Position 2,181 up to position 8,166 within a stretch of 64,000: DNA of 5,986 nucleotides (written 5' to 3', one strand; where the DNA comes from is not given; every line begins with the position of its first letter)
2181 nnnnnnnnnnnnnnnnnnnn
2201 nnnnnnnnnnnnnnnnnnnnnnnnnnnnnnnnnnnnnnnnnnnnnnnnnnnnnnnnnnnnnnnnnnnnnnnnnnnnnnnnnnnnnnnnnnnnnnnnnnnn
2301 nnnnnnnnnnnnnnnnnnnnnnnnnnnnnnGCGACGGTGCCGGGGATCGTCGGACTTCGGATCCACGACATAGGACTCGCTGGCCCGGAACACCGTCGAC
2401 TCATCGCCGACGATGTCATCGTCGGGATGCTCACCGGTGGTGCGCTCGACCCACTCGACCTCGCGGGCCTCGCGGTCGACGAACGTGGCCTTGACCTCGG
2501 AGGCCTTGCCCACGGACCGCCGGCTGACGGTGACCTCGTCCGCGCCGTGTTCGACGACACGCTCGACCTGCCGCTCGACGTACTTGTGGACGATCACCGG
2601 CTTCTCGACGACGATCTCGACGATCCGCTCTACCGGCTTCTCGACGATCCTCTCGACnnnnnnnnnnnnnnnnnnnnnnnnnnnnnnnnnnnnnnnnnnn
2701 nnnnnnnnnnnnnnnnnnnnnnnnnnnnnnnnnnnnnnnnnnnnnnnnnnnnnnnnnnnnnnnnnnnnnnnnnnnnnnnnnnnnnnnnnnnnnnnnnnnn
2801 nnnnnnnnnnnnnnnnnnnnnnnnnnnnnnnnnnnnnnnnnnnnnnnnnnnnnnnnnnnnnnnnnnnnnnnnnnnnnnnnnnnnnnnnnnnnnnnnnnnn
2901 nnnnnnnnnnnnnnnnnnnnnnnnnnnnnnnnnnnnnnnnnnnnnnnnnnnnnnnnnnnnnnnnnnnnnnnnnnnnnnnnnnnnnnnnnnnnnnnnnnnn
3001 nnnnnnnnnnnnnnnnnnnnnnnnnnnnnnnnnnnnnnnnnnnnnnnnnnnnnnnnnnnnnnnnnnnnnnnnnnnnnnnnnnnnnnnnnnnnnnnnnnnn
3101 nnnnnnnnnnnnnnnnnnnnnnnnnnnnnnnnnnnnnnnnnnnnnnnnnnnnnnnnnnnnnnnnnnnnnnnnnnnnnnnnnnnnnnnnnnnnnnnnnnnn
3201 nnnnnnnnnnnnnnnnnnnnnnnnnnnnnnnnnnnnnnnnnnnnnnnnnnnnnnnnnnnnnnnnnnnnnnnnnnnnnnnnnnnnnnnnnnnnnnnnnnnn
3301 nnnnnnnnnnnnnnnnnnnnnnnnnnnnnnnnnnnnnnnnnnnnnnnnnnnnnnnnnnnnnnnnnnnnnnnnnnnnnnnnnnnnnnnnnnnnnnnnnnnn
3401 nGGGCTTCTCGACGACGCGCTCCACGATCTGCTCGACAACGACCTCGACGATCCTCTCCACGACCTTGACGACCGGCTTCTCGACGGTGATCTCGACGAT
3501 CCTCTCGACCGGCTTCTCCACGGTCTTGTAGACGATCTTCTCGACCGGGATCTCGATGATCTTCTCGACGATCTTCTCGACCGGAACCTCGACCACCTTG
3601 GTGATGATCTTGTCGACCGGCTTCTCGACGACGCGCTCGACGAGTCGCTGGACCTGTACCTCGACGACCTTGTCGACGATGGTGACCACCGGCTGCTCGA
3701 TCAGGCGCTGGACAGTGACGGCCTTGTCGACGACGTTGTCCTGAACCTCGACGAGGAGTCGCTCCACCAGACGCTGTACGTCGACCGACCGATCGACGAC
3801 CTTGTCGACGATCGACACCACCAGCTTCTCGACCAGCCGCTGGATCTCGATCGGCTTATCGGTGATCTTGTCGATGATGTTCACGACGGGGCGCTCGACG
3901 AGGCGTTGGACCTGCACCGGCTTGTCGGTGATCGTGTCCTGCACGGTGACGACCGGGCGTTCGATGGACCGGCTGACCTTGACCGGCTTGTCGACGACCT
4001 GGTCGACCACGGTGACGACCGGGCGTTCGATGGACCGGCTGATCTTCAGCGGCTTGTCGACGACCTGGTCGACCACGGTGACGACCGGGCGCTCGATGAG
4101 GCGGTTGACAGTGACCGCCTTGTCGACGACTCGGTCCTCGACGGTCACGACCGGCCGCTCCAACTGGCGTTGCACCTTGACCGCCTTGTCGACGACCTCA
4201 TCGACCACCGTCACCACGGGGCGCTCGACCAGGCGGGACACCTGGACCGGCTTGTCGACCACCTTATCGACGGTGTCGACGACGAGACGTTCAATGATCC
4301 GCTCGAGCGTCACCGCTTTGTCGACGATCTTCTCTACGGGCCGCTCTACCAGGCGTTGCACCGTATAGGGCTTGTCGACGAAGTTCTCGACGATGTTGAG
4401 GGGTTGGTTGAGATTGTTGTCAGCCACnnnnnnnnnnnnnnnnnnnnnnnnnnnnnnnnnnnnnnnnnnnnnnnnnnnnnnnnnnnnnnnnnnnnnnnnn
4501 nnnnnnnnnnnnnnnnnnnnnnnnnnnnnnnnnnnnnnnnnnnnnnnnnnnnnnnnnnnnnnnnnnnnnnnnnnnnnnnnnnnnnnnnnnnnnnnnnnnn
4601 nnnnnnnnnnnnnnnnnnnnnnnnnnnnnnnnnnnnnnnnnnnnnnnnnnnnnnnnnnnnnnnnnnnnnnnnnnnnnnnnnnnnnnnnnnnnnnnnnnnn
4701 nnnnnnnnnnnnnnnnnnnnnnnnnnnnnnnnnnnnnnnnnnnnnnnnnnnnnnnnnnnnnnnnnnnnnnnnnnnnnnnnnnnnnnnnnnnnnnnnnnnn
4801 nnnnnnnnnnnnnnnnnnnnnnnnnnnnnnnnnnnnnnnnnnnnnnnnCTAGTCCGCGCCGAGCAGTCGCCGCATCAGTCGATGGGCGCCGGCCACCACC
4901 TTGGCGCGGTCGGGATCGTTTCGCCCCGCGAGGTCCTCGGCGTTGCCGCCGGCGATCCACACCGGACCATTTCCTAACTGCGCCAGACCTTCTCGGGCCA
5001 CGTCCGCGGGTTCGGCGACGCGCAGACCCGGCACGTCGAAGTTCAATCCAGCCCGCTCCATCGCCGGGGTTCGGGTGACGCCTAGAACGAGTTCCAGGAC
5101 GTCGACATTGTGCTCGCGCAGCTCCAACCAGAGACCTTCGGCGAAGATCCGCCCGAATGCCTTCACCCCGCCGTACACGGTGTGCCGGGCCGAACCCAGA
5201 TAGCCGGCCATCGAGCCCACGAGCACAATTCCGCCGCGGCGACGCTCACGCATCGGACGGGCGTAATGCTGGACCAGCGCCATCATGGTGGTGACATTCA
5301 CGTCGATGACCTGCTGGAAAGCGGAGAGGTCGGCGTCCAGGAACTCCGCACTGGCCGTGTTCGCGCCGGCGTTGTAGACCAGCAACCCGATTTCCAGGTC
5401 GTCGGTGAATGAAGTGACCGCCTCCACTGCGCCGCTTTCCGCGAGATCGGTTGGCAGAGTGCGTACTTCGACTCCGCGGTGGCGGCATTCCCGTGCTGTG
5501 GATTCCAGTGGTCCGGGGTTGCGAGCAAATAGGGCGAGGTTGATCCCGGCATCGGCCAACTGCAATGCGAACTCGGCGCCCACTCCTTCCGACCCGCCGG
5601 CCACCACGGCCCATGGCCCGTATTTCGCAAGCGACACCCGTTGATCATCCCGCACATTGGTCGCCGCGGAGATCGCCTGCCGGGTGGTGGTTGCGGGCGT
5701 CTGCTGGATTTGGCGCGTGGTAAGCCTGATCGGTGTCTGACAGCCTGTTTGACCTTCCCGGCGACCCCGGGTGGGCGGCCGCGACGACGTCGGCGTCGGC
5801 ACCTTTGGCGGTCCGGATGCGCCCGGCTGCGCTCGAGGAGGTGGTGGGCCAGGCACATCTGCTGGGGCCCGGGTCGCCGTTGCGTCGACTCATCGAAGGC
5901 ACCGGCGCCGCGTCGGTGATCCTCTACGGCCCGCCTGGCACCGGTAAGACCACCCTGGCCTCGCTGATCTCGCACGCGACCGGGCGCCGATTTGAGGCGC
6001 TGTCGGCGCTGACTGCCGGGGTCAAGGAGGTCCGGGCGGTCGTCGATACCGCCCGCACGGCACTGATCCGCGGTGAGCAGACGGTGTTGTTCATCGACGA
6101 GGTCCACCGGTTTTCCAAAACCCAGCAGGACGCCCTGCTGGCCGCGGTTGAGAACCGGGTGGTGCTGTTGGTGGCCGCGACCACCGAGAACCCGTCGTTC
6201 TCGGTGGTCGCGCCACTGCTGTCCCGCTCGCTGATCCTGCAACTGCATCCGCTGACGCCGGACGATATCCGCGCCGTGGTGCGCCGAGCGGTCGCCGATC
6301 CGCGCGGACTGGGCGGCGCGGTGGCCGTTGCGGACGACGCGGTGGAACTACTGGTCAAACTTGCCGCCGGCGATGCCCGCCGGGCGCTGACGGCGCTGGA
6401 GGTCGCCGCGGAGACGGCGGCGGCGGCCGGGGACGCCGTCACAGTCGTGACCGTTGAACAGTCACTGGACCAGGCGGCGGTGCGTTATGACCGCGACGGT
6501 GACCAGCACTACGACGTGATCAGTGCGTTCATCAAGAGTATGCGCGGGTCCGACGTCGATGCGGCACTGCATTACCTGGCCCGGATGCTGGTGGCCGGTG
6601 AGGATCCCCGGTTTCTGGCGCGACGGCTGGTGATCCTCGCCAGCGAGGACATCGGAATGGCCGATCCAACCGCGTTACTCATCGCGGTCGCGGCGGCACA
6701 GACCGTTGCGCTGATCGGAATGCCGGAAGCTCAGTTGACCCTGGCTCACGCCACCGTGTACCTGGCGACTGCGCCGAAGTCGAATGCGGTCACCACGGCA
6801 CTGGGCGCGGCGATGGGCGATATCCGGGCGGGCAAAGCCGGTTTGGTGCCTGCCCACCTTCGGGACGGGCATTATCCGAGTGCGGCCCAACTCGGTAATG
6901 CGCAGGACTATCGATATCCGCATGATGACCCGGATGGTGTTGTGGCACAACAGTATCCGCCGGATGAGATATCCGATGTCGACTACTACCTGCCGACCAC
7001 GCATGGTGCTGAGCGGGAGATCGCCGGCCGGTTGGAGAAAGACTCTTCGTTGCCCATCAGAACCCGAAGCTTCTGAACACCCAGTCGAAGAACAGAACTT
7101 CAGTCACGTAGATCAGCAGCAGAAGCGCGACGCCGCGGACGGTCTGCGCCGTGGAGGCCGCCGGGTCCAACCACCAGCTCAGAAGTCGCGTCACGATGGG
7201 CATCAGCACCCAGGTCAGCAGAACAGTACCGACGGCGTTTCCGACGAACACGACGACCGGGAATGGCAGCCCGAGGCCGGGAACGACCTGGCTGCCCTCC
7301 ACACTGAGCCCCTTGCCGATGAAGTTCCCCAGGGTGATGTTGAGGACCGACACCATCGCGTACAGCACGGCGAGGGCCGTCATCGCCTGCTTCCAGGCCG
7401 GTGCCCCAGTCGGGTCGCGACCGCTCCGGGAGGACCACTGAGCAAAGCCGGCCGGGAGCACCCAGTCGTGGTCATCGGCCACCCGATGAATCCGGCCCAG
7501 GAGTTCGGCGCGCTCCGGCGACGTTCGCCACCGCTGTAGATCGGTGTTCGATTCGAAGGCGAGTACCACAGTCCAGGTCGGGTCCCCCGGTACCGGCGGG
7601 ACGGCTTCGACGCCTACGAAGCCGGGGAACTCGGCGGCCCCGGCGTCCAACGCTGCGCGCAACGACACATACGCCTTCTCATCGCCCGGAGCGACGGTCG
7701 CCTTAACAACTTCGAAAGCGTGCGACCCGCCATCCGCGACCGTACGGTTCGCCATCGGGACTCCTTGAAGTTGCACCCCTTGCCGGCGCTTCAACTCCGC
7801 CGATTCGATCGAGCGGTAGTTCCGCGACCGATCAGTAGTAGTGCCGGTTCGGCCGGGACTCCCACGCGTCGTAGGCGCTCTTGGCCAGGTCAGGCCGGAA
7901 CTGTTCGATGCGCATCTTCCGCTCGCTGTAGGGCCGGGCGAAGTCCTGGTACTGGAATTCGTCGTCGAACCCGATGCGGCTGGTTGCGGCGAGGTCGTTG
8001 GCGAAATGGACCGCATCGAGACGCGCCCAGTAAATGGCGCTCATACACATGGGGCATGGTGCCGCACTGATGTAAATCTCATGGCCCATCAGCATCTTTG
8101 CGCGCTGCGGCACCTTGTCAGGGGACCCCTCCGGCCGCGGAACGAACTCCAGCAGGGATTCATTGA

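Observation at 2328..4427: Alveolin/articulin-like 22-residue-period repeat protein in a mycobacterium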

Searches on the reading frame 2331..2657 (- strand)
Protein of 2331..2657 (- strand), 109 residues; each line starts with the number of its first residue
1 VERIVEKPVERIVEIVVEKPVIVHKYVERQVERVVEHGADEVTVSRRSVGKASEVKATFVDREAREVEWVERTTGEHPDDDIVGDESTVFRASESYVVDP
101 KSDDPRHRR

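Call 19: find_homologous_proteins(query=window:2331-2657:-, max_evalue=0.001)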
Query seq(109 aa) (109 aa): 35 proteins with E <= 0.001 among 356 candidates.
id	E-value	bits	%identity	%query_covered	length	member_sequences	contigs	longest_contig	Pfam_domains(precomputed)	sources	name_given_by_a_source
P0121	3.2e-61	222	98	100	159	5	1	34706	-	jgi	-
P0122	3.4e-54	199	86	100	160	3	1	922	-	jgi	-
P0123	1.6e-53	197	97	93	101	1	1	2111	-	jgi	-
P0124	2.0e-52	194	74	100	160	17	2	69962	-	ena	-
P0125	1.5e-50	188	79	100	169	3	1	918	-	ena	-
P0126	3.1e-50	187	82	100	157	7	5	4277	-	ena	-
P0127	3.3e-46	174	76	100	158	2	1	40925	-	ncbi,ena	-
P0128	2.5e-44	168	70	100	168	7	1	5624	-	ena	-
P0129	3.2e-44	167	73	100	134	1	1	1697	-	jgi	-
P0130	9.6e-43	163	70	100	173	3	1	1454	-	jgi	jgi:hypothetical protein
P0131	9.9e-43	163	68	100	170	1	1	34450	-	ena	-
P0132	1.9e-42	162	73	100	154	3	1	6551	-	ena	-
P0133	2.3e-41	158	73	100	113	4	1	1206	-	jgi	-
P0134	3.1e-39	151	67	100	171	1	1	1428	-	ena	-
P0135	4.0e-39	151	79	87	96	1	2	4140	-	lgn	-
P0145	5.2e-30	122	50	100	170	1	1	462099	-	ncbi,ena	-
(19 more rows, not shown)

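Call 20: find_encoding_contigs(protein=P0121, flank=6000, max_places=3)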
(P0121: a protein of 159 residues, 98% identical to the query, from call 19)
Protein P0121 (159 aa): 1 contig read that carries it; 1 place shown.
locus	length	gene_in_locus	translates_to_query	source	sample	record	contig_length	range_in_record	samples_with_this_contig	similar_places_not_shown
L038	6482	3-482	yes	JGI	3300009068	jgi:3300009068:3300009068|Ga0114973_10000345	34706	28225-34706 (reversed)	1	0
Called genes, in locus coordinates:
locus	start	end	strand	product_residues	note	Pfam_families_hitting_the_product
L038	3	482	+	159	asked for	?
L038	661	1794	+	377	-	PF08310:LGFP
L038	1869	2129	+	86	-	-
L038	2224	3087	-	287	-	PF10118:Metal_hydrol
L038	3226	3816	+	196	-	PF00440:TetR_N, PF17918:TetR_C_15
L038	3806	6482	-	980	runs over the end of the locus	PF03176:MMPL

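Call 22: find_encoding_contigs(protein=P0145, flank=6000, max_places=2)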
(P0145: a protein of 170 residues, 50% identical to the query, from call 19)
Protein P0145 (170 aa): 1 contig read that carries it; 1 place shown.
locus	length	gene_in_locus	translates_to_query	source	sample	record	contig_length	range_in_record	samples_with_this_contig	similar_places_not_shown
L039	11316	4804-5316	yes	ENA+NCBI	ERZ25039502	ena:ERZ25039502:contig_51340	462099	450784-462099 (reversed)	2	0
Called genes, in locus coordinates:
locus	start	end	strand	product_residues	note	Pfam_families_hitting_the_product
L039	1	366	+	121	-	?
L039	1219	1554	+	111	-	PF00343:Phosphorylase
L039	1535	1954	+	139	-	PF00343:Phosphorylase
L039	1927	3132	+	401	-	PF00343:Phosphorylase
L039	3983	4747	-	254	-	-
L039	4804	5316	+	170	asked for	-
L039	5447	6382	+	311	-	PF08310:LGFP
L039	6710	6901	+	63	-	-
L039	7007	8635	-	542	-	PF00501:AMP-binding, PF13193:AMP-binding_C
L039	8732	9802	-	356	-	PF08240:ADH_N, PF00107:ADH_zinc_N (faint)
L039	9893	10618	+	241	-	PF01083:Cutinase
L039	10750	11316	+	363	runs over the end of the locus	PF03447:NAD_binding_3 (faint), PF19328:DAP_DH_C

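Call 23: find_encoding_contigs(protein=P0124, flank=6000, max_places=2)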
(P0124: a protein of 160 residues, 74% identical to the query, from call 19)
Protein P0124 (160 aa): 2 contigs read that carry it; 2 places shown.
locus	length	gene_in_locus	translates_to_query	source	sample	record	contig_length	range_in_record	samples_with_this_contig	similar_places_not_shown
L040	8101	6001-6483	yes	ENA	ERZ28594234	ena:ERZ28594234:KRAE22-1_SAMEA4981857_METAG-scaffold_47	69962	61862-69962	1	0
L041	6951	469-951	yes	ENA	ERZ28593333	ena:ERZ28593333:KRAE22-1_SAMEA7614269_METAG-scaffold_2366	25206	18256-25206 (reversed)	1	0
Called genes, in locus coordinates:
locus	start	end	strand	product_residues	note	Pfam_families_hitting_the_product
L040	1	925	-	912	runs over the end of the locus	PF01411:tRNA-synt_2c, PF07973:tRNA_SAD, PF02272:DHHA1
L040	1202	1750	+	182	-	PF00383:dCMP_cyt_deam_1, PF14437:MafB19-deam (faint)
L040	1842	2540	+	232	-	PF03992:ABM, PF27539:Y2318_C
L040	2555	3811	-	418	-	PF05496:RuvB_N, PF00158:Sigma54_activat (faint), PF13191:AAA_16 (faint), PF14532:Sigma54_activ_2 (weak), PF00004:AAA, PF07728:AAA_5, PF16193:AAA_assoc_2, PF12002:MgsA_C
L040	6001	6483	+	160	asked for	-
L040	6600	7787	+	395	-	PF08310:LGFP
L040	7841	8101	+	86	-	?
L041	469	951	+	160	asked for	-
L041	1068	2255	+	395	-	PF08310:LGFP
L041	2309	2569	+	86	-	-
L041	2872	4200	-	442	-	-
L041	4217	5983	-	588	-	PF01336:tRNA_anti-codon, PF00152:tRNA-synt_2, PF02938:GAD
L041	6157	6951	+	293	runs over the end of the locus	PF04228:Zn_peptidase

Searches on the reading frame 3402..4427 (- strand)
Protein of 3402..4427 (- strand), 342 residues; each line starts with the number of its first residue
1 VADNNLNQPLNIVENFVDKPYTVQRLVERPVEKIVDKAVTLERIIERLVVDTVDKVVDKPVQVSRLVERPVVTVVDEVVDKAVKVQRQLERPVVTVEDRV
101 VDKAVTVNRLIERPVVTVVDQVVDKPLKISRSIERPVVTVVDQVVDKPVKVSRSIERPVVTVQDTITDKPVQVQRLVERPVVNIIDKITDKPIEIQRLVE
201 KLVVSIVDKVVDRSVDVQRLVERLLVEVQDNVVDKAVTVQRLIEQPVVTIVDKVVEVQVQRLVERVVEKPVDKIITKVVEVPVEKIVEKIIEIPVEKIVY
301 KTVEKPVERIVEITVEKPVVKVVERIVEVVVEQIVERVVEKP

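Call 25: find_homologous_proteins(query=window:3402-4427:-, max_evalue=0.00001)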
Query seq(342 aa) (342 aa): 237 proteins with E <= 0.00001 among 8000 candidates; the best 120 are listed.
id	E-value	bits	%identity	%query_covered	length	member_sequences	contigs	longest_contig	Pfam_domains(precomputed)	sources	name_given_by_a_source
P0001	2.0e-40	157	31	94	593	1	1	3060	PF08278.17,PF13596.13,PF04333.19,PF01858.23,PF12314.14,PF05952.19,PF20857.2,PF05227.20,PF26990.1,PF00745.26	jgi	jgi:predicted flap endonuclease-1-like 5' DNA nuclease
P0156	8.7e-32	129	76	30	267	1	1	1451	PF07729.18,PF00392.28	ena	-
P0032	1.6e-28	118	36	50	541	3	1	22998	PF14520.13,PF11731.15,PF14229.13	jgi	-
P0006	4.8e-27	114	32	70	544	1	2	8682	PF08278.17,PF01858.23,PF05227.20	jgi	jgi:predicted flap endonuclease-1-like 5' DNA nuclease/DNA primase large subunit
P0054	3.3e-26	111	38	46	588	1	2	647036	PF12314.14,PF05227.20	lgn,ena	-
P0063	1.9e-24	105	32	59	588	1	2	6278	PF12314.14,PF05227.20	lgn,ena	-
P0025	1.1e-23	102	31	70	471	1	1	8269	PF08278.17,PF01858.23,PF00745.26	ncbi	-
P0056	5.3e-23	100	43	53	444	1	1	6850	PF12314.14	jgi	jgi:predicted flap endonuclease-1-like 5' DNA nuclease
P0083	7.4e-22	97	37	82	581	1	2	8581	PF12314.14,PF14520.13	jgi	jgi:predicted flap endonuclease-1-like 5' DNA nuclease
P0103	1.2e-21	96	31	69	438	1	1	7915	PF12314.14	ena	-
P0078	3.4e-21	94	37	70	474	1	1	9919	PF01858.23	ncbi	-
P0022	6.7e-21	93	41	41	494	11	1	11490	PF04286.18,PF12314.14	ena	-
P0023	6.7e-21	93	41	41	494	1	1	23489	PF04286.18,PF12314.14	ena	-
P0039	8.6e-20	90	34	80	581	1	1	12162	PF10391.16,PF12314.14,PF14520.13,PF11731.15,PF14229.13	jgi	jgi:predicted flap endonuclease-1-like 5' DNA nuclease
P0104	2.2e-19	88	39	66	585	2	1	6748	PF12314.14,PF14520.13,PF14229.13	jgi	jgi:predicted flap endonuclease-1-like 5' DNA nuclease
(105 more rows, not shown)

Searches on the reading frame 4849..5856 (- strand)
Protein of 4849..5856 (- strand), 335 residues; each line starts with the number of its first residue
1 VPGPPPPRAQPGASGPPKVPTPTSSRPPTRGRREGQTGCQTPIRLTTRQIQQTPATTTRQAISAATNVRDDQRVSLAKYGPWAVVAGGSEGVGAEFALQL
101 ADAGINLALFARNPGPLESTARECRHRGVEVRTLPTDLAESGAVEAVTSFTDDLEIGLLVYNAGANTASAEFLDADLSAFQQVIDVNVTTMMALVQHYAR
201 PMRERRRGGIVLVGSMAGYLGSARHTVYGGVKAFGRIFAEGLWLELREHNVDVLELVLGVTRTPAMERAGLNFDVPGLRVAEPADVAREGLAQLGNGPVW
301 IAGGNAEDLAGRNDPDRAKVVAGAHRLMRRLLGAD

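Call 3: search_protein_families(library=pfam, proteins=[window:4849-5856:-], max_evalue=1)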
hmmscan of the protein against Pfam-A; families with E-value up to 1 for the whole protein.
window:4849-5856:- (335 aa): 4 families
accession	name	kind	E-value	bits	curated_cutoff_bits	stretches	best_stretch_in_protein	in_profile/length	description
PF00106.31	adh_short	-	2e-35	122.5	26.6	1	82-267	2-188/195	short chain dehydrogenase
PF13561.12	adh_short_C2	-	2.3e-18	67.1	27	1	90-269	6-184/236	Enoyl-(Acyl carrier protein) reductase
PF08659.16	KR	-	1.3e-10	41.9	22.6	1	84-235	4-156/180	KR domain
PF07992.20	Pyr_redox_2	-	0.033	14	26.1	1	60-171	122-243/291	Pyridine nucleotide-disulphide oxidoreductase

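Call 9: search_protein_families(library=ncbifam, proteins=[window:4849-5856:-], max_evalue=0.01)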
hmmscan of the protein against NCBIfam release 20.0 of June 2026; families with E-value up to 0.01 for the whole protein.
window:4849-5856:- (335 aa): 192 families (the best 25 are shown)
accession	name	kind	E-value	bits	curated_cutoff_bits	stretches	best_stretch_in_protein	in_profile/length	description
NF040690.1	mycolate_SDR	equivalog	7.8e-30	104.2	380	1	82-291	10-222/265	mycolate reductase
NF004825.0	PRK06181.1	equivalog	1.3e-29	103.3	215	1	83-269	9-196/268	SDR family oxidoreductase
NF050024.1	7betaHSDH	equivalog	1.2e-28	100.3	300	1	78-268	4-194/260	7beta-hydroxysteroid dehydrogenase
NF005672.0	PRK07454.1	equivalog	3e-28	98.6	234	1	82-275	8-202/241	SDR family oxidoreductase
NF005559.1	PRK07231.1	subfamily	2.2e-27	96.2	215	1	82-288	6-223/249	glucose 1-dehydrogenase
NF005806.0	PRK07666.1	equivalog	1.8e-26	92.9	286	1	82-287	9-214/239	3-ketoacyl-ACP reductase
NF047420.2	EF_P_mod_YmfI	equivalog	1.9e-24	86.7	238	1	82-288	1-211/236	elongation factor P 5-aminopentanone reductase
NF005437.0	PRK07024.1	equivalog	5e-24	85.1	266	1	84-268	8-193/259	SDR family oxidoreductase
NF009466.0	PRK12826.1-2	subfamily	8.5e-24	84.4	222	1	83-287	6-219/248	3-oxoacyl-ACP reductase FabG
NF006565.0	PRK09072.1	equivalog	2.3e-23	83.1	238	1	84-293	9-217/265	SDR family oxidoreductase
NF005495.0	PRK07109.1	subfamily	8.9e-23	81.1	264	1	83-265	11-196/334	SDR family oxidoreductase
NF006070.0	PRK08213.1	subfamily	2e-22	80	279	1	80-226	12-160/259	gluconate 5-dehydrogenase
NF004514.1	PRK05855.1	equivalog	3.1e-22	78.9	455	1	72-268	305-503/578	SDR family oxidoreductase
NF009386.0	PRK12745.1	equivalog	2.3e-21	76.1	250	1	81-306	6-247/259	3-ketoacyl-ACP reductase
NF005489.0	PRK07102.1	equivalog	3.1e-21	76.1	267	1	84-289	5-205/243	SDR family oxidoreductase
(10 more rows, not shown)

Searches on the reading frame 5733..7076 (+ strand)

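Call 9: search_protein_families(library=ncbifam, proteins=[window:5733-7076:+], max_evalue=0.01)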
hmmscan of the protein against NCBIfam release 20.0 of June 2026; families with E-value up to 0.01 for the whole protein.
window:5733-7076:+ (447 aa): 67 families (the best 25 are shown)
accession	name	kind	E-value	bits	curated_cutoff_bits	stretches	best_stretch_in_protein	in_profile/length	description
NF009881.0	PRK13341.1-2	equivalog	2.8e-140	468.5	651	1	18-436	11-433/736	AAA family ATPase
NF009883.0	PRK13341.1-4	equivalog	7.6e-123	410.9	668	1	21-434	17-434/729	AAA family ATPase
NF009882.0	PRK13341.1-3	equivalog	3.5e-104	349.4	1197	1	20-429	15-428/734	AAA family ATPase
NF009880.0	PRK13341.1-1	equivalog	8.7e-86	288.6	891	1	22-436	5-404/599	AAA family ATPase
NF011289.0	PRK14700.1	equivalog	2.7e-50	171.2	570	1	138-435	3-292/300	recombination factor protein RarA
NF001679.0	PRK00440.1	equivalog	1.2e-18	67.2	303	1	28-236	11-220/322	replication factor C small subunit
TIGR02397.1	dnaX_nterm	equivalog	4.2e-17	62.4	250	2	92-305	94-289/355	DNA polymerase III subunit gamma/tau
NF000868.0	PRK00080.1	equivalog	7.5e-16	57.9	282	1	26-144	16-131/330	Holliday junction branch migration DNA helicase RuvB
NF011523.0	PRK14962.1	equivalog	1.5e-15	57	576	1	92-307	94-291/474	DNA polymerase III subunits gamma and tau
NF004046.1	PRK05563.1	equivalog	1.7e-14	53.6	400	2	94-302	97-287/567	DNA polymerase III subunit gamma/tau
NF009067.0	PRK12402.1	equivalog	1.9e-14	53.4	317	1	105-287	115-279/340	replication factor C small subunit 2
NF003229.0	PRK04195.1-5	equivalog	3.8e-13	48.9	280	1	23-235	5-221/413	replication factor C large subunit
TIGR02902.1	spore_lonB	equivalog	6.5e-13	48.1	723.3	1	20-82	50-109/531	ATP-dependent protease LonB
TIGR00635.1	ruvB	equivalog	1.4e-12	47.2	299.05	1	62-143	33-109/305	Holliday junction branch migration DNA helicase RuvB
NF011522.0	PRK14961.1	equivalog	2.5e-12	46.3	562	1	92-228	96-227/363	DNA polymerase III subunits gamma and tau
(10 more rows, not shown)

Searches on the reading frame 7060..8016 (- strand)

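Call 47: search_protein_families(library=pfam, max_evalue=0.01, proteins=[window:7060-8016:-])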
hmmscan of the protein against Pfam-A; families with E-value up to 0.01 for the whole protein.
window:7060-8016:- (319 aa): 1 family
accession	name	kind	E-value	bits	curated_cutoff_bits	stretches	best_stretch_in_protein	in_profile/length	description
PF03992.22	ABM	-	8e-06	26.4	23.1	1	103-168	5-71/78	Antibiotic biosynthesis monooxygenase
